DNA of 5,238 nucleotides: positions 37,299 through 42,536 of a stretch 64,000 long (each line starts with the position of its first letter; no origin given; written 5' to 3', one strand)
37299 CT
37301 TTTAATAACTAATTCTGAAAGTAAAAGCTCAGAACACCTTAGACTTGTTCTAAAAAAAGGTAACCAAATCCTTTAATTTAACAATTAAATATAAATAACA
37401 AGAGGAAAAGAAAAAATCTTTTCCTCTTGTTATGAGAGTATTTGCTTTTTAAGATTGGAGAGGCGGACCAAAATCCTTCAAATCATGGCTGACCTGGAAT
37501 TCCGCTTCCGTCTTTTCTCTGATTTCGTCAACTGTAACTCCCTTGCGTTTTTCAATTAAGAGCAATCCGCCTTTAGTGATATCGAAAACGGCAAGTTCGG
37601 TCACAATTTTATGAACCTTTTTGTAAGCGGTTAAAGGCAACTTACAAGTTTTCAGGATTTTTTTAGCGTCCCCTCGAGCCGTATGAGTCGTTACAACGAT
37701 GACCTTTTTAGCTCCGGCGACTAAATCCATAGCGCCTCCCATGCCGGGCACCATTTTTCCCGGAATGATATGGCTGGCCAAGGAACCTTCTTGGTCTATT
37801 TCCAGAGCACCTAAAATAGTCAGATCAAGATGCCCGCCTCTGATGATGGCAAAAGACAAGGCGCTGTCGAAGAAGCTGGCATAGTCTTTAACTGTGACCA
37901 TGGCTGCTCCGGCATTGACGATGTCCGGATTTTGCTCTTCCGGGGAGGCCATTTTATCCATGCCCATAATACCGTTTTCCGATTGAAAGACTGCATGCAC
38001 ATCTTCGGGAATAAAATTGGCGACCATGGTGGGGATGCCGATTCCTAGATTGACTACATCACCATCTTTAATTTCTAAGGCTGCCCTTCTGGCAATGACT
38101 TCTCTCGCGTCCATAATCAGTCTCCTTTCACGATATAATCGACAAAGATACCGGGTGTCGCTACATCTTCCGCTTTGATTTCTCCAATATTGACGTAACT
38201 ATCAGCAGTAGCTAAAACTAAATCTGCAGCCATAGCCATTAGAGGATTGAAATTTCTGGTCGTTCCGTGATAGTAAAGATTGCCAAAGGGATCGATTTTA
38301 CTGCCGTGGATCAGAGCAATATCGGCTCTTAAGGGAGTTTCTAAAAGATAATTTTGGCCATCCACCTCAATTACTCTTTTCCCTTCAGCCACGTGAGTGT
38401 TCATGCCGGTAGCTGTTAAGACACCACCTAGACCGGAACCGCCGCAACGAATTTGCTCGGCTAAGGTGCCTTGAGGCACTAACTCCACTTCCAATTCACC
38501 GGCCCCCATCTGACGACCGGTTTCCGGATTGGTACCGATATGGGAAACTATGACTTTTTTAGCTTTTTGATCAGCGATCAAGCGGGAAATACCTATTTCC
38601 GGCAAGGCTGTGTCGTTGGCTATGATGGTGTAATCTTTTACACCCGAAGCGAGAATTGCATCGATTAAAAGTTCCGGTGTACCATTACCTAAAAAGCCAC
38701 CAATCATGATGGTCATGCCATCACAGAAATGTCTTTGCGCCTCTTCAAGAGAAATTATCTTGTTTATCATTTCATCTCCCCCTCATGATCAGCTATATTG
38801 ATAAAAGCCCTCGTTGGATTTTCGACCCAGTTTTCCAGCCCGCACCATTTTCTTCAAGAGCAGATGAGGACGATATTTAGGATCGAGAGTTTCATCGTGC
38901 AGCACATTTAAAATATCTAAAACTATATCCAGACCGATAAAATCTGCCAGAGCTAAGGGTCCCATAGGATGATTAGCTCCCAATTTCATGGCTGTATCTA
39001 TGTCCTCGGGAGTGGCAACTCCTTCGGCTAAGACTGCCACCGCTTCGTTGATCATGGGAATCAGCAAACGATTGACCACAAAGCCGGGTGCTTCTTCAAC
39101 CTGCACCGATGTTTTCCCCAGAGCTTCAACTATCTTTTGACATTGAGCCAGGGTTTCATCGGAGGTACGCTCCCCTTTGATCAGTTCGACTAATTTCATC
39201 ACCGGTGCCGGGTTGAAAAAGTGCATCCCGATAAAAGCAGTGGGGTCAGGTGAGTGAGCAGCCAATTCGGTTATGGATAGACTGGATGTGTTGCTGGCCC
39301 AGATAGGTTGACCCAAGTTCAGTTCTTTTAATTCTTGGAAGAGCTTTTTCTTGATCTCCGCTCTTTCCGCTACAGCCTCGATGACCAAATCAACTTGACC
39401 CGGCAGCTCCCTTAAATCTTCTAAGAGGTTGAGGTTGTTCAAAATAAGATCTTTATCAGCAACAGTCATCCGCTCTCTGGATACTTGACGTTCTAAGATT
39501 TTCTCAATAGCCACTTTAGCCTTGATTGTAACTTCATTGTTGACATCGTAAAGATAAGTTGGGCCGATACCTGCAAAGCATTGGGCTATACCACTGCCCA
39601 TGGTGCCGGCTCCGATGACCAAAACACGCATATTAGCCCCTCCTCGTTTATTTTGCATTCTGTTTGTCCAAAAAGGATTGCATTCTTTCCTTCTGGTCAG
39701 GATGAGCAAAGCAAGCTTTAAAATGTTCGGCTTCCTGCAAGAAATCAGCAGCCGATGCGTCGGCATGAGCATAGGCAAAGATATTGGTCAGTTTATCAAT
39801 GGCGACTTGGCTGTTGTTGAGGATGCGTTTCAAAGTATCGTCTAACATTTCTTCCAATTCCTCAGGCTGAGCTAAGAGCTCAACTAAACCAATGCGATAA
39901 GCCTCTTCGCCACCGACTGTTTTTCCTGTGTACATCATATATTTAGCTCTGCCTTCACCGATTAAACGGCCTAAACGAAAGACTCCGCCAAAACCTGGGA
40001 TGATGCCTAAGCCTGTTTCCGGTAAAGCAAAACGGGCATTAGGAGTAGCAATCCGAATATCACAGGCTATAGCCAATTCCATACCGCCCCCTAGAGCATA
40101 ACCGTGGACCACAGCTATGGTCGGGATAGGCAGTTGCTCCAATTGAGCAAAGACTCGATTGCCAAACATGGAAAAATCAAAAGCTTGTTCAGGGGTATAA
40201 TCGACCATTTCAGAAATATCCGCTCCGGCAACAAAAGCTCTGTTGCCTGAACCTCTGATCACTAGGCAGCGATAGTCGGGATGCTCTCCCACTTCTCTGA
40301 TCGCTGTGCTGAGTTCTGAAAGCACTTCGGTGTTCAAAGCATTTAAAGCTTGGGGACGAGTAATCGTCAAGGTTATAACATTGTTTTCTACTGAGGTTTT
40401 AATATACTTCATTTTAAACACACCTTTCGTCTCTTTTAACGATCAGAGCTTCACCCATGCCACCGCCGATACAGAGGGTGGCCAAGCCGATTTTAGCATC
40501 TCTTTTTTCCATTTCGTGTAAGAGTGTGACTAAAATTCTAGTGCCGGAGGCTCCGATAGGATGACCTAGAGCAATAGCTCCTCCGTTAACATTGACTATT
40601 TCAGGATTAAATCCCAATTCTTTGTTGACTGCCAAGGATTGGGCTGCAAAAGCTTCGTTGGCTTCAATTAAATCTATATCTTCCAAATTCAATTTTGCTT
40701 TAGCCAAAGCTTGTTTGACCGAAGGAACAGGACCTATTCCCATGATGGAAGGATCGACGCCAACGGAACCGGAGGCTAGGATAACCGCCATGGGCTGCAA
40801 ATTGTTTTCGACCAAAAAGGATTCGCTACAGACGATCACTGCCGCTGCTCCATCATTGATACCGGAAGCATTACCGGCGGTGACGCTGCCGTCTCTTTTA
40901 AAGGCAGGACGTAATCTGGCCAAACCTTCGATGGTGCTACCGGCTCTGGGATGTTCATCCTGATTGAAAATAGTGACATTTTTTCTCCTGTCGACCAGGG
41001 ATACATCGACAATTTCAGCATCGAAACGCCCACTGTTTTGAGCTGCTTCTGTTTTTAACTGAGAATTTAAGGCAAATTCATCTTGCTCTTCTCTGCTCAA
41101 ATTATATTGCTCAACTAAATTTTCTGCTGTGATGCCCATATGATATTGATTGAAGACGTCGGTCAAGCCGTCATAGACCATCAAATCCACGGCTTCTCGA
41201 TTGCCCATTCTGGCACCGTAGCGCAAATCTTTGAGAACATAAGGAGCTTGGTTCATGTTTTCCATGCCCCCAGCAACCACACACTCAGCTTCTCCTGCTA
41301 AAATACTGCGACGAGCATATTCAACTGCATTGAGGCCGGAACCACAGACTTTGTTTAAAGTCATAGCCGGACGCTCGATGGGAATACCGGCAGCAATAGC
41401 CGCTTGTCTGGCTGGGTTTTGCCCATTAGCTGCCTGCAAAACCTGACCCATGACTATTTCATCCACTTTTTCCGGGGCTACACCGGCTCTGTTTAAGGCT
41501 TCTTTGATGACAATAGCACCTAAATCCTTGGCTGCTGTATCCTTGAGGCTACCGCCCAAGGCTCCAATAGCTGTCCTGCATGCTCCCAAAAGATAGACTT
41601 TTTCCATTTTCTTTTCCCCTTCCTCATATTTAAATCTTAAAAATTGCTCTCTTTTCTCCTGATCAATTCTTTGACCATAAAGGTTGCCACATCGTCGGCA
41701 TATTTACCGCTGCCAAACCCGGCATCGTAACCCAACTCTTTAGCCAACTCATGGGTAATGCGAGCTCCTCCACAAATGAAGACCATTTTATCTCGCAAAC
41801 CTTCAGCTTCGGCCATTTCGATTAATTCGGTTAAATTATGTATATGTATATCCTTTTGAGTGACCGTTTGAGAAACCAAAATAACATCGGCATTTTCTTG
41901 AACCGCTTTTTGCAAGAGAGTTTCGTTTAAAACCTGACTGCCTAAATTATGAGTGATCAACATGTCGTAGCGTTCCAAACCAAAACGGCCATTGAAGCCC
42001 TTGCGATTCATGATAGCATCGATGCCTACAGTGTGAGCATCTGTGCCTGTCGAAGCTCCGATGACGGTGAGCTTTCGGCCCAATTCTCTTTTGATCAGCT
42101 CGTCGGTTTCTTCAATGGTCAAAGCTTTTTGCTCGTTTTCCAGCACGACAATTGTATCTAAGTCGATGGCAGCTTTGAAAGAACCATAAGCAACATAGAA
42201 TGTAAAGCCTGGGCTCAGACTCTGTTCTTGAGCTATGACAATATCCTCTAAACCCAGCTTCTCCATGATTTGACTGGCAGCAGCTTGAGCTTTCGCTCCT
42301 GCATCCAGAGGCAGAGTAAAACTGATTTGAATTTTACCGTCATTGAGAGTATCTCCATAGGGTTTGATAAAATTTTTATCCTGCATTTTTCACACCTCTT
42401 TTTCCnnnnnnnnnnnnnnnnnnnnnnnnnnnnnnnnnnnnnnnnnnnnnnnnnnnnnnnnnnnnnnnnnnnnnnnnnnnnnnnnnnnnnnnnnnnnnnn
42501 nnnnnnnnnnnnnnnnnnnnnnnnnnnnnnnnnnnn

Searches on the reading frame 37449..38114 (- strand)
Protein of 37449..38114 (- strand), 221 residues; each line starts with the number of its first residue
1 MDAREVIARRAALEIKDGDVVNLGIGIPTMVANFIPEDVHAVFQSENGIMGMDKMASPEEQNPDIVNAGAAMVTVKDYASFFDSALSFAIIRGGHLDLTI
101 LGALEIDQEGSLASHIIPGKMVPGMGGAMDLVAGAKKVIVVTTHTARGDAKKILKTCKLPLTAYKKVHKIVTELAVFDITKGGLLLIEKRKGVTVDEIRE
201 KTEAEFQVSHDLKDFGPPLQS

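Call 3: search_protein_families(library=pfam, proteins=[window:37449-38114:-])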
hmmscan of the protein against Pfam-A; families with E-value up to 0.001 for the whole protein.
window:37449-38114:- (221 aa): 2 families
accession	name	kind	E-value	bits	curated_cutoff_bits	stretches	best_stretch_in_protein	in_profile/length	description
PF01144.29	CoA_trans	-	5.9e-41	140.7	23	1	5-200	2-216/217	Coenzyme A transferase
PF13336.12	AcetylCoA_hyd_C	-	9.7e-07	29.3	23.7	1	98-179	36-126/154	Acetyl-CoA hydrolase/transferase C-terminal domain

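Call 4: search_protein_families(library=ncbifam, proteins=[window:37449-38114:-])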
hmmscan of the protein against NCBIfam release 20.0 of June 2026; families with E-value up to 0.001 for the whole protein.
window:37449-38114:- (221 aa): 3 families
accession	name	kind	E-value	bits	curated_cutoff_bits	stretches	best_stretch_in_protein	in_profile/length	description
TIGR02428.1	pcaJ_scoB_fam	subfamily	9.8e-87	289.7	243.55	1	3-208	2-207/207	3-oxoacid CoA-transferase subunit B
NF052271.1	Staph_FadX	equivalog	9.3e-10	37.7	750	1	2-149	276-413/523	fatty acid degradation protein FadX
NF041397.1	TranRegGlpR_Halo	equivalog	0.00018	21.3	300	1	2-149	77-213/253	HTH-type transcriptional regulator GlpR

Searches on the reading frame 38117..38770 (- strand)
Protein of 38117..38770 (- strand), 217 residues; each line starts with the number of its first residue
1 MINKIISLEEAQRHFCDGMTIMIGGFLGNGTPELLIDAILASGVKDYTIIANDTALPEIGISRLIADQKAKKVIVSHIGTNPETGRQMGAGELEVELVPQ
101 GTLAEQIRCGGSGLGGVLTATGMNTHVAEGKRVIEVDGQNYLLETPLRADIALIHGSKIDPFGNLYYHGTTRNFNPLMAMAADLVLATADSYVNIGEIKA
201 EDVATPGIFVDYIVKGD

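Call 3: search_protein_families(library=pfam, proteins=[window:38117-38770:-])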
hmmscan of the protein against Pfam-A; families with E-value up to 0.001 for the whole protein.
window:38117-38770:- (217 aa): 1 family
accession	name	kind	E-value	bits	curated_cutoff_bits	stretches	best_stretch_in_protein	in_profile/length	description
PF01144.29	CoA_trans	-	3.6e-63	213.3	23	1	8-215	4-216/217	Coenzyme A transferase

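Call 4: search_protein_families(library=ncbifam, proteins=[window:38117-38770:-])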
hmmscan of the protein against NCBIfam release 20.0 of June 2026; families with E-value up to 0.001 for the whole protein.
window:38117-38770:- (217 aa): 3 families
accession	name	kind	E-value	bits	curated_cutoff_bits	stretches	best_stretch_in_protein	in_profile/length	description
NF007394.0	PRK09920.1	equivalog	2.9e-91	304.9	315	1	1-215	1-215/219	acetate CoA-transferase subunit alpha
TIGR02429.1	pcaI_scoA_fam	subfamily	9.8e-66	221.3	128.5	1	1-215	1-218/222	3-oxoacid CoA-transferase subunit A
NF052271.1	Staph_FadX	equivalog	3.7e-11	42.3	750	1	51-214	55-239/523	fatty acid degradation protein FadX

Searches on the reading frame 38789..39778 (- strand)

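Call 13: search_protein_families(library=pfam, proteins=[window:38789-39778:-])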
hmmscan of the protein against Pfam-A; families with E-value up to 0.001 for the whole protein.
window:38789-39778:- (329 aa): 2 families
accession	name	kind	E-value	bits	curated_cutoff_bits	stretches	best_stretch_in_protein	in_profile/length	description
PF02737.24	3HCDH_N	-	1.2e-53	182.1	22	1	52-229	2-179/180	3-hydroxyacyl-CoA dehydrogenase, NAD binding domain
PF00725.27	3HCDH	-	6.7e-38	129.6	22.1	1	232-328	1-97/97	3-hydroxyacyl-CoA dehydrogenase, C-terminal domain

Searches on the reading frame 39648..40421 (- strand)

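Call 13: search_protein_families(library=pfam, proteins=[window:39648-40421:-])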
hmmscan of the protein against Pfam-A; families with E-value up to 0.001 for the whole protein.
window:39648-40421:- (257 aa): 2 families
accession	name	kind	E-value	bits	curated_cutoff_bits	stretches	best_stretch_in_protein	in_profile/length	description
PF00378.25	ECH_1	-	6.4e-57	193.2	27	1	12-255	3-245/251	Enoyl-CoA hydratase/isomerase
PF16113.10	ECH_2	-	1.5e-44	153.3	27.2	1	17-252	3-240/335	Enoyl-CoA hydratase/isomerase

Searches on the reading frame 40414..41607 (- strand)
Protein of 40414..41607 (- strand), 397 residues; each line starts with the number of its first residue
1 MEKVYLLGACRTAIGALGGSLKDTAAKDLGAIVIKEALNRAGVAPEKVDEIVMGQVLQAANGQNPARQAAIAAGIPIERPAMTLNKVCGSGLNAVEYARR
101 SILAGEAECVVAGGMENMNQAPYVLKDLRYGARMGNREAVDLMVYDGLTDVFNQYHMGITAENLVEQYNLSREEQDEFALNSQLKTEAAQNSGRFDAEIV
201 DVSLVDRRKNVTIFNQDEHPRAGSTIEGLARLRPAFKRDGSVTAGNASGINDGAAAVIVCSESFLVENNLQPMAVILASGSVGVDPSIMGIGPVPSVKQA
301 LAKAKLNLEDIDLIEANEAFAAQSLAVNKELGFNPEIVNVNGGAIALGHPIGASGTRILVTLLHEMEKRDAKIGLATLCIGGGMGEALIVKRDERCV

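Call 13: search_protein_families(library=pfam, proteins=[window:40414-41607:-])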
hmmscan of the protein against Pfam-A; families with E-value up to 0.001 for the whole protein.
window:40414-41607:- (397 aa): 4 families
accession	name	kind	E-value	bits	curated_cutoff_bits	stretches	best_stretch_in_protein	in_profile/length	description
PF00108.29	Thiolase_N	-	1.6e-101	339.5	26.4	1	4-263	1-260/260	Thiolase, N-terminal domain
PF02803.24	Thiolase_C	-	2.7e-50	169.5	27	1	271-391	2-122/123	Thiolase, C-terminal domain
PF00109.32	ketoacyl-synt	-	4.7e-07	30.1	20.8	1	79-118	165-204/252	Beta-ketoacyl synthase, N-terminal domain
PF22691.2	Thiolase_C_1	-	2.5e-06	27.7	28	0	295-334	22-61/144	Thiolase C-terminal domain-like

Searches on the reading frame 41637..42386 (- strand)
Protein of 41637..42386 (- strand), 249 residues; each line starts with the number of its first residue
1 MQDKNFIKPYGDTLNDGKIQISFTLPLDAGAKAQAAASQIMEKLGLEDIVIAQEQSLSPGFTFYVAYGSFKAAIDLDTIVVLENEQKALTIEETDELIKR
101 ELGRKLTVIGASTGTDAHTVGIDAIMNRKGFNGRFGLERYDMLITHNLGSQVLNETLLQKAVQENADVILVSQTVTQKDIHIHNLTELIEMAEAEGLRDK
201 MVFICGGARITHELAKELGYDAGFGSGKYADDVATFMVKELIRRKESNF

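Call 13: search_protein_families(library=pfam, proteins=[window:41637-42386:-])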
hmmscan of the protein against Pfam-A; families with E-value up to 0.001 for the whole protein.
window:41637-42386:- (249 aa): 2 families
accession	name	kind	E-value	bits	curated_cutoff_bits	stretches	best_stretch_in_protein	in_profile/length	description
PF16554.10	OAM_dimer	-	3e-28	98.5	25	1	7-82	2-77/78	Dimerisation domain of d-ornithine 4,5-aminomutase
PF02310.24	B12-binding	-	4.8e-12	46.2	32.1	1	107-230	2-116/121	B12 binding domain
